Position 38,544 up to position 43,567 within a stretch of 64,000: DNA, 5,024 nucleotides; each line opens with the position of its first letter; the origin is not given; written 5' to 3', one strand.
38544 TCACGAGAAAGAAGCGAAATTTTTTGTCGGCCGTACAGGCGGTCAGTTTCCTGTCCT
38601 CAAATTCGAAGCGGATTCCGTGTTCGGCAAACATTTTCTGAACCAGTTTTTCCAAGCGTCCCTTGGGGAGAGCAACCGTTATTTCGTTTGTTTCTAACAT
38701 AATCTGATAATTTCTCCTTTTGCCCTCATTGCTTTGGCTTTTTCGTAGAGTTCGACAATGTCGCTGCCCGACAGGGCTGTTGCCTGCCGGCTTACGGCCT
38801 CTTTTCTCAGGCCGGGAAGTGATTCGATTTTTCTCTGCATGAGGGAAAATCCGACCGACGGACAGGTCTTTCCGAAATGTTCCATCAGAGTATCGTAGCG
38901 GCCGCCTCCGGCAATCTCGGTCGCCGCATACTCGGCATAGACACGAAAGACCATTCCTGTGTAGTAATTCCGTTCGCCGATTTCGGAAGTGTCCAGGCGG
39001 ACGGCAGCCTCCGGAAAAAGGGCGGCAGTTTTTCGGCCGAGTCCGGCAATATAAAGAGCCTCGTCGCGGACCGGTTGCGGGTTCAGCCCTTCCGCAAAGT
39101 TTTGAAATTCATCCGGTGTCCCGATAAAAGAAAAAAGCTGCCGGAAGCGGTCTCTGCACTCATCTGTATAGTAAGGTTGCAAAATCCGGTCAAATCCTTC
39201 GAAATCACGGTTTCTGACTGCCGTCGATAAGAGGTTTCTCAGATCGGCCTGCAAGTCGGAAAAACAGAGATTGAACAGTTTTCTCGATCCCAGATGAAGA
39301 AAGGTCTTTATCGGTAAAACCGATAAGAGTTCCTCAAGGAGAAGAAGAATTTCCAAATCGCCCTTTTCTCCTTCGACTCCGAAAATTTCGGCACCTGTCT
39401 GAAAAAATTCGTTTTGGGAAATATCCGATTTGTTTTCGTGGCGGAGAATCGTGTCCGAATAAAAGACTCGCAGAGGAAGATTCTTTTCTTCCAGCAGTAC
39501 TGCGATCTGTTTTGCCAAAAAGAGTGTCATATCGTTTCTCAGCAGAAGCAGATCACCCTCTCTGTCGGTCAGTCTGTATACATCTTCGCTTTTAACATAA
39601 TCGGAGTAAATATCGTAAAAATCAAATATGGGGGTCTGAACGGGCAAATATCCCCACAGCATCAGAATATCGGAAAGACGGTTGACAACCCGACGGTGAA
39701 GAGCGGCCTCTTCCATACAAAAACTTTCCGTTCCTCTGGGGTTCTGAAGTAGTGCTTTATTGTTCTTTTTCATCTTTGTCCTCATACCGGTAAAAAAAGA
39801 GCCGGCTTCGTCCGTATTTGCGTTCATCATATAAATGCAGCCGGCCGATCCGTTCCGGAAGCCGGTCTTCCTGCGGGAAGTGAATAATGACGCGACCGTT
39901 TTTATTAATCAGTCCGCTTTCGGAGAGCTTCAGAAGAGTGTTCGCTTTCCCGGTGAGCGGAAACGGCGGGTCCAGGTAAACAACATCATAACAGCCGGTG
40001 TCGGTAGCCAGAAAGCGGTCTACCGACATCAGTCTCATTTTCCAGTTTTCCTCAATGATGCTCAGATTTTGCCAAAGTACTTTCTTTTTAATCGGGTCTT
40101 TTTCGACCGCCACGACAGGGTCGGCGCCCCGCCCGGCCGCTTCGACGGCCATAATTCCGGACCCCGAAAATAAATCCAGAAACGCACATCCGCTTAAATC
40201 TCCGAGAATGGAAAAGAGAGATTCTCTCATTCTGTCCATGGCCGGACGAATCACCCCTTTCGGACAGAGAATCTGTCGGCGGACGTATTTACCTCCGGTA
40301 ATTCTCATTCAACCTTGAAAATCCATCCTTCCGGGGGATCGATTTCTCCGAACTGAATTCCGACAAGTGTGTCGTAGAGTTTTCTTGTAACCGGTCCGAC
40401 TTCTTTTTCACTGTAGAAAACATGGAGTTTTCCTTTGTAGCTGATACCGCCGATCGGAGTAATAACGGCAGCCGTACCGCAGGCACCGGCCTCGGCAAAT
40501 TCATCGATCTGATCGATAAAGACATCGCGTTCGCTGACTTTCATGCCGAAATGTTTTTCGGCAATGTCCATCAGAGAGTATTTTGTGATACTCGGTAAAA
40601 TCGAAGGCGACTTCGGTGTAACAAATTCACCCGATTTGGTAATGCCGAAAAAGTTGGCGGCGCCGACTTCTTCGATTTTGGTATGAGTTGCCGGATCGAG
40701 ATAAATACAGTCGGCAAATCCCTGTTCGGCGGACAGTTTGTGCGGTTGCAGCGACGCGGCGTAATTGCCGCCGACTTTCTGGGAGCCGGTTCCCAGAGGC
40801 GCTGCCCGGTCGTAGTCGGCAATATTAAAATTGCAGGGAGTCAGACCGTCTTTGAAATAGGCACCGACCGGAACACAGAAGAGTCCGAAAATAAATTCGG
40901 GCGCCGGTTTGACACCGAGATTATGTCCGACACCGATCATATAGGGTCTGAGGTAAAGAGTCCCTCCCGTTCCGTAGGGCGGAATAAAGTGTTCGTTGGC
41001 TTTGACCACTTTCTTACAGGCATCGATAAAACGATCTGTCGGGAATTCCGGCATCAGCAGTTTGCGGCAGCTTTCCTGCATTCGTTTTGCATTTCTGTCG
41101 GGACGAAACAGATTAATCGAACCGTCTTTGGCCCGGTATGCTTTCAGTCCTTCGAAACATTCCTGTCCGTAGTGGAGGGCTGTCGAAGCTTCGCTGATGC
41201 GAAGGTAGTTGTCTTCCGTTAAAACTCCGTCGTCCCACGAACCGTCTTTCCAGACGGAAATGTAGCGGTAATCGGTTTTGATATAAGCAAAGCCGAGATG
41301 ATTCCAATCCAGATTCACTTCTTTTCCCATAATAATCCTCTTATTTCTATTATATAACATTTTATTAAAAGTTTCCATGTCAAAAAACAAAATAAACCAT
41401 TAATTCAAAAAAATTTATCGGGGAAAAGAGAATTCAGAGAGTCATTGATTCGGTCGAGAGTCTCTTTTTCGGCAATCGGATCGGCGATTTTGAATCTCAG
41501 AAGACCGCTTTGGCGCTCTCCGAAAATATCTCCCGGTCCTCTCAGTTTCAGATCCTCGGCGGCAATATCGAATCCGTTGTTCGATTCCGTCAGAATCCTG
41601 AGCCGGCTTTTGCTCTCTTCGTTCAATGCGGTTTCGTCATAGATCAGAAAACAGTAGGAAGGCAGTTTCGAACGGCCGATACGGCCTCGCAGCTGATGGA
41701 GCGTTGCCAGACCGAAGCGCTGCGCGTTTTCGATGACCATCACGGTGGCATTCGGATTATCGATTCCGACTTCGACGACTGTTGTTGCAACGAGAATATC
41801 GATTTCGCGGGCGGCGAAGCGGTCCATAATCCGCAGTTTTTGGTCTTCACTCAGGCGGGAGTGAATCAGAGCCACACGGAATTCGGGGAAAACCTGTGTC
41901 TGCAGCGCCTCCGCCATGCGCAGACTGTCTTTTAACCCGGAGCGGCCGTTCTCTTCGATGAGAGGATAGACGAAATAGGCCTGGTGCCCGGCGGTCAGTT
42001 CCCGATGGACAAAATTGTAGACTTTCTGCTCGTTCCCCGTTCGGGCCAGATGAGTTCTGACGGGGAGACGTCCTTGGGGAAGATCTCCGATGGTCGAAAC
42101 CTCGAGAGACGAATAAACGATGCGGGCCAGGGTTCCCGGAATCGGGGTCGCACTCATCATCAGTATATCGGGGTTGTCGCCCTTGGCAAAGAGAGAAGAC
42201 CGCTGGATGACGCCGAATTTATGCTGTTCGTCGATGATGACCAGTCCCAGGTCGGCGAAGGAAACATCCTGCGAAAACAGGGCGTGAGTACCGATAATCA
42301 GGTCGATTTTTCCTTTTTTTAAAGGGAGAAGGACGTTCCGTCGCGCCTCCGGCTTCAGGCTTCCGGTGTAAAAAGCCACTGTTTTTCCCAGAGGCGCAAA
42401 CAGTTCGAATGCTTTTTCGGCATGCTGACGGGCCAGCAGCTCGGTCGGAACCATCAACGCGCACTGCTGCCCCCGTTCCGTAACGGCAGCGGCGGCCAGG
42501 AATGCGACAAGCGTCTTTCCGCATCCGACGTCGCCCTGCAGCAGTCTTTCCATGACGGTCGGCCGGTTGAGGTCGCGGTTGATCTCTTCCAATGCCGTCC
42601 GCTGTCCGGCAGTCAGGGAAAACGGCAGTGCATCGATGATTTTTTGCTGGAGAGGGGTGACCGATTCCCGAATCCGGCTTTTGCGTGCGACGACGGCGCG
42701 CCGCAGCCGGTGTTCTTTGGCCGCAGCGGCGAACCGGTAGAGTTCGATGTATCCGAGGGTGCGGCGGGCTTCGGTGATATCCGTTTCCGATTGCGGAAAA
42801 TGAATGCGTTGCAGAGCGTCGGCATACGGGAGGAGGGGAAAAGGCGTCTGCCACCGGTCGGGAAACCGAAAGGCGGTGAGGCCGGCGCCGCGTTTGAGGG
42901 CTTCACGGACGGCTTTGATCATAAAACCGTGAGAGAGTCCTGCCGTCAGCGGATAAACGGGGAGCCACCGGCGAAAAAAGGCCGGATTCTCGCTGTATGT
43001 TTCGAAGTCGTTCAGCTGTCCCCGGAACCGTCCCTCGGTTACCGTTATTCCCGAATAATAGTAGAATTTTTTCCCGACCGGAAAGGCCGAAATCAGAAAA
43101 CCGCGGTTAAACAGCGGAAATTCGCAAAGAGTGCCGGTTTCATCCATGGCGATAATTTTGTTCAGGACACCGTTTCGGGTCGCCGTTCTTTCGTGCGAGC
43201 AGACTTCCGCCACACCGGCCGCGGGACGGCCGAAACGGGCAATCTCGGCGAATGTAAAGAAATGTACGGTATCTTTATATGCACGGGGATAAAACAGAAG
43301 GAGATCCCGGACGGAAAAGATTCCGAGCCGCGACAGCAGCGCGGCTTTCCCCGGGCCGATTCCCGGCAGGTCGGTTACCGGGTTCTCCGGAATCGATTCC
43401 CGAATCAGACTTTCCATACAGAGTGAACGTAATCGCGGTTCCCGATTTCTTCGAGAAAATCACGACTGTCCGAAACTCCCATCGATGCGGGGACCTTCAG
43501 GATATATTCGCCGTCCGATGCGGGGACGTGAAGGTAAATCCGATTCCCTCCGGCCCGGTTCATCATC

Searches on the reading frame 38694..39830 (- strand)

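Call 77: search_protein_families(library=pfam, proteins=[window:38694-39830:-], max_evalue=0.00001)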
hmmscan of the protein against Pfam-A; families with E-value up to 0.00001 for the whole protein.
window:38694-39830:- (378 aa): 1 family
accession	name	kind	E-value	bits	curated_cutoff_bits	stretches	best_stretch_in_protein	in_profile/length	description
PF13393.11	tRNA-synt_His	-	6.3e-52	177.2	25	1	36-334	4-307/308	Histidyl-tRNA synthetase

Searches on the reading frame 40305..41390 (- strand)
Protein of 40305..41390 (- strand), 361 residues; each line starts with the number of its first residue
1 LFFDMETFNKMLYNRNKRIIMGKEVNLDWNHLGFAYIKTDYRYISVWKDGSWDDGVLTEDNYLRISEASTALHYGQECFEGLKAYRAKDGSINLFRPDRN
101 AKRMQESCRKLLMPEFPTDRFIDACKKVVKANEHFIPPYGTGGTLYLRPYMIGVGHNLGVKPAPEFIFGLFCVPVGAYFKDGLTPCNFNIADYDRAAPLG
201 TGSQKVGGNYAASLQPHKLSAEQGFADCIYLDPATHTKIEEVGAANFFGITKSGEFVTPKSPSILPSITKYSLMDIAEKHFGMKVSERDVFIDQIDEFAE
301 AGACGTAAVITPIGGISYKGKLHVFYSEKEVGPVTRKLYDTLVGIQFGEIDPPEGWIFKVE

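Call 77: search_protein_families(library=pfam, proteins=[window:40305-41390:-], max_evalue=0.00001)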
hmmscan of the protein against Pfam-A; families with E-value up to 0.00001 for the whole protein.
window:40305-41390:- (361 aa): 1 family
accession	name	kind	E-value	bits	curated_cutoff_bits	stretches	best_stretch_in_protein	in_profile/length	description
PF01063.24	Aminotran_4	-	5.7e-32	111.8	28.5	1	78-314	2-221/223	Amino-transferase class IV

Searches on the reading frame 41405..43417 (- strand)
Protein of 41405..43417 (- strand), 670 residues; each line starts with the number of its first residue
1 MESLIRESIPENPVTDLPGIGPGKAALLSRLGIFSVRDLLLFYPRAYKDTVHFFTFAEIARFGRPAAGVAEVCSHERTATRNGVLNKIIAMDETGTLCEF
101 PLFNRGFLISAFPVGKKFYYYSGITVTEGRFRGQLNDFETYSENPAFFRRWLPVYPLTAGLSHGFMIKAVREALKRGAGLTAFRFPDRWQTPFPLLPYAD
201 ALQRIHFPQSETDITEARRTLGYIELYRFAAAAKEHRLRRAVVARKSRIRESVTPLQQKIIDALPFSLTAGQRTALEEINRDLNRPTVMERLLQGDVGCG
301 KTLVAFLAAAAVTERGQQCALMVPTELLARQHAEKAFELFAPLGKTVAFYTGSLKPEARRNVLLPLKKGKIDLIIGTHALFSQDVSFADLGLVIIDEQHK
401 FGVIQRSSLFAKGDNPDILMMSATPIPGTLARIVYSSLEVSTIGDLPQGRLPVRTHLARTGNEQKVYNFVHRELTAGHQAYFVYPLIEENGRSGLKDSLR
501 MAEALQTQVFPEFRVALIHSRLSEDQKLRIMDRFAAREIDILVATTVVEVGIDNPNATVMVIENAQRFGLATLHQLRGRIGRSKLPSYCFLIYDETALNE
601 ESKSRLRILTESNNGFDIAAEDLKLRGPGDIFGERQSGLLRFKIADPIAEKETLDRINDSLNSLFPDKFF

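Call 77: search_protein_families(library=pfam, proteins=[window:41405-43417:-], max_evalue=0.00001)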
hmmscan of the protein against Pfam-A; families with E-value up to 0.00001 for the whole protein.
window:41405-43417:- (670 aa): 6 families
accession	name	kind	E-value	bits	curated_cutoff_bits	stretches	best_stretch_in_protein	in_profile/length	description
PF00270.35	DEAD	-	1e-21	77.8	26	1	271-428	3-162/167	DEAD/DEAH box helicase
PF00271.37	Helicase_C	-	3.2e-21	76.1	23.5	1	501-583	30-109/110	Helicase conserved C-terminal domain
PF17191.10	RecG_wedge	-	2.5e-13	50.4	23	1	19-174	7-159/162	RecG wedge domain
PF04851.21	ResIII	-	1.2e-09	38.7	22.5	1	267-425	3-162/164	Type III restriction enzyme, res subunit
PF19833.4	RecG_dom3_C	-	5.3e-08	33.2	26.8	1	613-649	2-38/87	ATP-dependent DNA helicase RecG, domain 3, C-terminal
PF22590.2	Cas3-like_C_2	-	8e-06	26.5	27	0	497-583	14-104/106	CRISPR-associated nuclease/helicase Cas3, C-terminal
